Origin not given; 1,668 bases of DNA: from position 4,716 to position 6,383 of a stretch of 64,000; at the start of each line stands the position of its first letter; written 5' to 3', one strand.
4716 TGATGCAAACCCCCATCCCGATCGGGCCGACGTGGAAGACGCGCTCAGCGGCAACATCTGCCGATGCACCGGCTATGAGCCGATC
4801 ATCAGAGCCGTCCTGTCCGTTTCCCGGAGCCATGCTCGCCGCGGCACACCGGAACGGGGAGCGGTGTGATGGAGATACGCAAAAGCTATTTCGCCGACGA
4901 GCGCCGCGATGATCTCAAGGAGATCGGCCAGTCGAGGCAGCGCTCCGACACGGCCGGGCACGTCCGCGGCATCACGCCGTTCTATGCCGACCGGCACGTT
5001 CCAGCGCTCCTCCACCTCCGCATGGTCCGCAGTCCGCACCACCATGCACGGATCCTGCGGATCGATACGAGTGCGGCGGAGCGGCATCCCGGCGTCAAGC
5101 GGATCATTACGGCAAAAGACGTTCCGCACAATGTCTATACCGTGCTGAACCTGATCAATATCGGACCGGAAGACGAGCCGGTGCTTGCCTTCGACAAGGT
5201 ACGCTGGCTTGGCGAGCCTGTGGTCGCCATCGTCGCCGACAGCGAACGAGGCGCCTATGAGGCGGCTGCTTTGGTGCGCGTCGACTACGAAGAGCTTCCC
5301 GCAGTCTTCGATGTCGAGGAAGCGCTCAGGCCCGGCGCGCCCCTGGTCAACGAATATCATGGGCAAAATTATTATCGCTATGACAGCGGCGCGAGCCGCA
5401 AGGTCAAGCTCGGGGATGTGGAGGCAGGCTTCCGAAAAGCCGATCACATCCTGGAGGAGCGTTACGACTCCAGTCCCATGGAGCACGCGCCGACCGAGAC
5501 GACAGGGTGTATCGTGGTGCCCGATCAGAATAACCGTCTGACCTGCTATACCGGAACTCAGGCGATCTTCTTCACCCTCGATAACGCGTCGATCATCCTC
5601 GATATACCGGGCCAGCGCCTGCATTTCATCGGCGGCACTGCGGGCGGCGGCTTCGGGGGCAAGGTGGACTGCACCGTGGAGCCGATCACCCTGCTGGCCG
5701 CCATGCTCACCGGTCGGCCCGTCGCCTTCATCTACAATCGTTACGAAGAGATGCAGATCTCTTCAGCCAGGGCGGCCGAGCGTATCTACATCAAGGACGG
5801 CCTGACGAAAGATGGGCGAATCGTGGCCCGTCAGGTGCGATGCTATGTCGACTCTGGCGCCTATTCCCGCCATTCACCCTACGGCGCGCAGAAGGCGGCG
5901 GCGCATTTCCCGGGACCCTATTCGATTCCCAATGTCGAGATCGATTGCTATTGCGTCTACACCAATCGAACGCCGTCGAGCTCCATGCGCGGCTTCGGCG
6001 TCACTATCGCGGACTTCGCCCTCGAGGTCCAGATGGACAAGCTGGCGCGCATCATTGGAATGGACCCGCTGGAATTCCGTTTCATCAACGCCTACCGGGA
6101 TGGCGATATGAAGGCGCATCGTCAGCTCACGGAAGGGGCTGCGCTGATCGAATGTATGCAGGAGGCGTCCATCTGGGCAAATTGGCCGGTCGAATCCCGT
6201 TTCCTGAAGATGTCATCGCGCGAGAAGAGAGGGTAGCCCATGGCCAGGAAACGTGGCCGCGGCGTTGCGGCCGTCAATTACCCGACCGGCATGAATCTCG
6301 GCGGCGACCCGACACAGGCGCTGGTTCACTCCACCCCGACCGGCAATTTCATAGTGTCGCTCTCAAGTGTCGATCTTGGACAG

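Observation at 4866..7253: Mo-hydroxylase large subunit divided by a single in-frame TAG exactly at the NdhL/NdhM-type domain boundary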

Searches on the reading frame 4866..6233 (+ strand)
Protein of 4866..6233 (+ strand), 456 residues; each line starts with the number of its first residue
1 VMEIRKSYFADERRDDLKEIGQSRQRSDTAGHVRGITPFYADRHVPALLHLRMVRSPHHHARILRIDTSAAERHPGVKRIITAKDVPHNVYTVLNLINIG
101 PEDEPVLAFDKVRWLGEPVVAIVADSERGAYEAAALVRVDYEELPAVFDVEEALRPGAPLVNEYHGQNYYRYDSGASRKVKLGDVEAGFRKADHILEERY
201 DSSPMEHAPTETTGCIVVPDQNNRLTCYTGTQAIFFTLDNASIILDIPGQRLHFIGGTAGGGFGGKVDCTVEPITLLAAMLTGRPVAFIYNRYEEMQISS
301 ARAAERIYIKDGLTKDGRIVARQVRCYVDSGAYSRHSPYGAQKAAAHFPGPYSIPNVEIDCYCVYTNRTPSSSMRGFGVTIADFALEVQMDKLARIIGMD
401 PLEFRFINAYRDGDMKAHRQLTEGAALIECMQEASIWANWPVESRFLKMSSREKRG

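Call 6: search_protein_families(library=pfam, proteins=[window:4866-6233:+])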
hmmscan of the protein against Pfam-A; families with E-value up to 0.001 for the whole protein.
window:4866-6233:+ (456 aa): 2 families
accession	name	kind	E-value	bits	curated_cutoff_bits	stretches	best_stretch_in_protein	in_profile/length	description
PF02738.23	MoCoBD_1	-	9.3e-70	234.9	27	1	179-409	12-244/244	Molybdopterin cofactor-binding domain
PF01315.27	Ald_Xan_dh_C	-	9.7e-28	97.1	31.3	1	40-145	7-110/110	Aldehyde oxidase and xanthine dehydrogenase, a/b hammerhead domain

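Call 7: search_protein_families(library=ncbifam, proteins=[window:4866-6233:+])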
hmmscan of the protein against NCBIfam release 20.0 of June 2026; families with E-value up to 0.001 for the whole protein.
window:4866-6233:+ (456 aa): 13 families
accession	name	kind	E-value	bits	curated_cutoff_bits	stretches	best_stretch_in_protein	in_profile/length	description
TIGR03196.1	pucD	equivalog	4.8e-83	279.9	783.65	1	20-420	3-388/763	xanthine dehydrogenase subunit D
TIGR03194.1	4hydrxCoA_A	equivalog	6.7e-76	256.3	994.55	1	28-440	5-409/746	4-hydroxybenzoyl-CoA reductase subunit alpha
NF043082.1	XdhA_XDHase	equivalog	5.2e-75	253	780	1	20-448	1-431/758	xanthine dehydrogenase subunit XdhA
TIGR03311.1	Se_dep_XDH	equivalog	1.7e-74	251.4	830.45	1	19-431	161-563/848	selenium-dependent xanthine dehydrogenase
NF007426.0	PRK09970.1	equivalog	8.7e-70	235.7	916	1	18-440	4-426/761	xanthine dehydrogenase molybdenum-binding subunit XdhA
NF045668.1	pterin_aldehy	equivalog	1.7e-65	221.7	1100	1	9-432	164-589/905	molybdopterin-dependent aldehyde oxidoreductase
NF041018.1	glyceraldDH_alpha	equivalog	1.4e-61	208.9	790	1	20-411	3-393/741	glyceraldehyde dehydrogenase subunit alpha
TIGR03313.1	Se_sel_red_Mo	hypoth_equivalog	1.8e-61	208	1101.9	2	174-416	353-595/951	molybdopterin-dependent oxidoreductase Mo/Fe-S-binding subunit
TIGR02965.1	xanthine_xdhB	equivalog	7.1e-51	173.3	849.5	1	22-422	3-384/758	xanthine dehydrogenase molybdopterin binding subunit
TIGR02416.1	CO_dehy_Mo_lg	equivalog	4e-48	164.1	991.15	1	33-411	6-396/770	aerobic carbon-monoxide dehydrogenase large subunit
NF040766.1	CODH_aero_grp5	exception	4.9e-47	160.6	950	1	18-421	3-407/785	aerobic carbon-monoxide dehydrogenase large subunit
NF041671.1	peri_hyde_PaoC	equivalog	9.4e-44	149.9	1180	1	12-440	10-417/735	aldehyde oxidoreductase molybdenum-binding subunit PaoC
TIGR02969.1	mam_aldehyde_ox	subfamily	1.9e-42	144.9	1912.3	1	45-434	602-972/1330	aldehyde oxidase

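Call 14: search_solved_structures(query=window:4866-6233:+, show_alignments=2)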
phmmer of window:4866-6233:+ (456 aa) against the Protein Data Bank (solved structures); distinct sequences matched with E-value up to 0.001: 41.
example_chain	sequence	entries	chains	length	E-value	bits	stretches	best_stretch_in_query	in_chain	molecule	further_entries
3hrd_A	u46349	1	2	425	6e-67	229.9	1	16-434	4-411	Nicotinate dehydrogenase large molybdopterin subunit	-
1rm6_A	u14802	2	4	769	2.3e-47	165.3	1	29-441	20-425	4-hydroxybenzoyl-CoA reductase alpha subunit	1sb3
7dqx_A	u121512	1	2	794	4.9e-45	157.6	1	20-410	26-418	6-hydroxypseudooxynicotine dehydrogenase complex subunit gamma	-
8uem_A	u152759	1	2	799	1.6e-44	156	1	14-410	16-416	Carbon monoxide dehydrogenase (Large chain), CoxL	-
1sij_A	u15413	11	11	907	2.3e-44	155.4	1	28-423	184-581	Aldehyde oxidoreductase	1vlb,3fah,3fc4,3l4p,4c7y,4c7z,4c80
1wyg_A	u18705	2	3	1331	2.8e-43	151.9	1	49-455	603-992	Xanthine dehydrogenase/oxidase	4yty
2e1q_A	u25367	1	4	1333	3.5e-43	151.5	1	49-437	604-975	Xanthine dehydrogenase/oxidase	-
4yrw_A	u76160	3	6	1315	5.8e-43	150.8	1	49-452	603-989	Xanthine dehydrogenase/oxidase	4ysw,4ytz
3an1_A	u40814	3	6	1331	5.9e-43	150.8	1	49-452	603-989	Xanthine dehydrogenase/oxidase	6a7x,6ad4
6abu_A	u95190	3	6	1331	5.9e-43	150.8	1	49-452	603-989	Xanthine dehydrogenase/oxidase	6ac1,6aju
6adj_A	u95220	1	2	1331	5.9e-43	150.8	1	49-452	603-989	Xanthine dehydrogenase/oxidase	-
6ac4_A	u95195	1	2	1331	5.9e-43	150.8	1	49-452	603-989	Xanthine dehydrogenase/oxidase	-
2e3t_A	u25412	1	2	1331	5.9e-43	150.8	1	49-452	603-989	Xanthine dehydrogenase/oxidase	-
3sr6_C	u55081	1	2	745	1.3e-42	149.7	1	49-434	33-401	Xanthine dehydrogenase/oxidase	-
3etr_C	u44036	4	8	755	1.3e-42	149.6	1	49-434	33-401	Xanthine dehydrogenase/oxidase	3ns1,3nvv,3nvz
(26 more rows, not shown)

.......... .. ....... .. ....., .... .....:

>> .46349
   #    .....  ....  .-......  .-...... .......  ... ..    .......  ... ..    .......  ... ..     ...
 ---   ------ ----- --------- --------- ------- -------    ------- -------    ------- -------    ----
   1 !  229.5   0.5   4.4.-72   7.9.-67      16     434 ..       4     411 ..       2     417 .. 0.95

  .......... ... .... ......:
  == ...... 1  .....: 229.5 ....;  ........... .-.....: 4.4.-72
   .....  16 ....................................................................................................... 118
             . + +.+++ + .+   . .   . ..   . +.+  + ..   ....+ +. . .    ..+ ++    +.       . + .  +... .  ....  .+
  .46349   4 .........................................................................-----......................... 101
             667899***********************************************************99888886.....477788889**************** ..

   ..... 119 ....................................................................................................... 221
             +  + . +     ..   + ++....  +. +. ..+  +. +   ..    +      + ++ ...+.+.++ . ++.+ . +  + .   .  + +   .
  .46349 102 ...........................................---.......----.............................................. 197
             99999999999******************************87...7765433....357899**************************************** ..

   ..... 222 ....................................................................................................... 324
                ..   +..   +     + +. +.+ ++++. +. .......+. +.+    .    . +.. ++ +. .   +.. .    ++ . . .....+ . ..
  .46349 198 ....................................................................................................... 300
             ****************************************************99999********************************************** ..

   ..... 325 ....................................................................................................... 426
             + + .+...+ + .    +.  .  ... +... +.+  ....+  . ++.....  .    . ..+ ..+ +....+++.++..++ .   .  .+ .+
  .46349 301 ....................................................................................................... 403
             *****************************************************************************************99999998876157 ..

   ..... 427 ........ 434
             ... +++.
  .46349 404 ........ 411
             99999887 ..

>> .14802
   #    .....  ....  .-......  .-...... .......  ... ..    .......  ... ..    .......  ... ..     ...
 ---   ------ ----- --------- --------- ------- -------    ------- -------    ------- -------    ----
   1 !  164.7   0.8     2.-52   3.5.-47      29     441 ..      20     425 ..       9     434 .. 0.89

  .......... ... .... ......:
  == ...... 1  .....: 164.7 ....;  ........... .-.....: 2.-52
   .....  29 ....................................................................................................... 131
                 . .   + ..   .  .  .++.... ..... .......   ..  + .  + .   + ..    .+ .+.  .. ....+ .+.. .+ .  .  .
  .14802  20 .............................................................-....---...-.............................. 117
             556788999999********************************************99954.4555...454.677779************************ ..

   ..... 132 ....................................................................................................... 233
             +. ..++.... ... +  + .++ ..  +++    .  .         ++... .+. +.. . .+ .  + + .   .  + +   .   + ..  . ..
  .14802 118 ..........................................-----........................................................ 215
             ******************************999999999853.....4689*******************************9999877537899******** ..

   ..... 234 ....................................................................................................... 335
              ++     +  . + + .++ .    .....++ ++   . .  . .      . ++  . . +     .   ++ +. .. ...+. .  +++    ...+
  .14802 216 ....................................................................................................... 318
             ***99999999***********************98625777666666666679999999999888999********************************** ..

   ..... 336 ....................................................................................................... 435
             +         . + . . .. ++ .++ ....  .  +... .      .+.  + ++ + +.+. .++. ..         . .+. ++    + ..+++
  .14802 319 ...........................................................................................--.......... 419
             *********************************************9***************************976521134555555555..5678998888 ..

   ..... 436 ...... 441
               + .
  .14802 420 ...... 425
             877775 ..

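Call 38: find_homologous_proteins(query=window:4866-6233:+, max_evalue=1e-20)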
Query window:4866-6233:+ (456 aa): 6139 proteins with E <= 1e-20 among 8000 candidates; the best 120 are listed.
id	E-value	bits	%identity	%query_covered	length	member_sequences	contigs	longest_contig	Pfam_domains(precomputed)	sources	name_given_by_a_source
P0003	2.1e-293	991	93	100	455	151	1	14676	PF02738.24,PF01315.28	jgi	jgi:CO/xanthine dehydrogenase Mo-binding subunit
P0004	4.5e-285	964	90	100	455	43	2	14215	PF02738.24,PF01315.28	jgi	jgi:CO/xanthine dehydrogenase Mo-binding subunit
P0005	1.0e-283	959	91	100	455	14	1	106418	PF02738.24,PF01315.28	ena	-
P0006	2.9e-272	921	86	100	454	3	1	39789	PF02738.24,PF01315.28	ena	-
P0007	4.5e-272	921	86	100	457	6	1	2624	PF02738.24,PF01315.28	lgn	-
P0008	2.0e-271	919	87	100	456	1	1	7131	PF02738.24,PF01315.28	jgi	jgi:CO/xanthine dehydrogenase Mo-binding subunit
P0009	2.0e-271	919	84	100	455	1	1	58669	PF02738.24,PF01315.28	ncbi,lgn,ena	-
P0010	1.2e-270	916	85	100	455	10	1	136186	PF02738.24,PF01315.28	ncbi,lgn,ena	-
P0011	7.0e-270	914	85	100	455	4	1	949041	PF02738.24,PF01315.28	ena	-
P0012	8.6e-269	910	85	100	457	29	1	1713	PF02738.24,PF01315.28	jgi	jgi:CO/xanthine dehydrogenase Mo-binding subunit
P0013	1.4e-268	909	86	100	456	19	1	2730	PF02738.24,PF01315.28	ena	-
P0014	5.6e-268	907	84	100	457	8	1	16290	PF02738.24,PF01315.28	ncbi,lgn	-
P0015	4.6e-259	878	83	100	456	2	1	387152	PF02738.24,PF01315.28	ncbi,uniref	ncbi:xanthine dehydrogenase family protein molybdopterin-binding subunit [Mesorhizobium australicum]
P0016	5.8e-244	828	78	99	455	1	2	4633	PF02738.24,PF01315.28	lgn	-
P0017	6.3e-239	812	76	99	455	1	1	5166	PF02738.24,PF01315.28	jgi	jgi:CO/xanthine dehydrogenase Mo-binding subunit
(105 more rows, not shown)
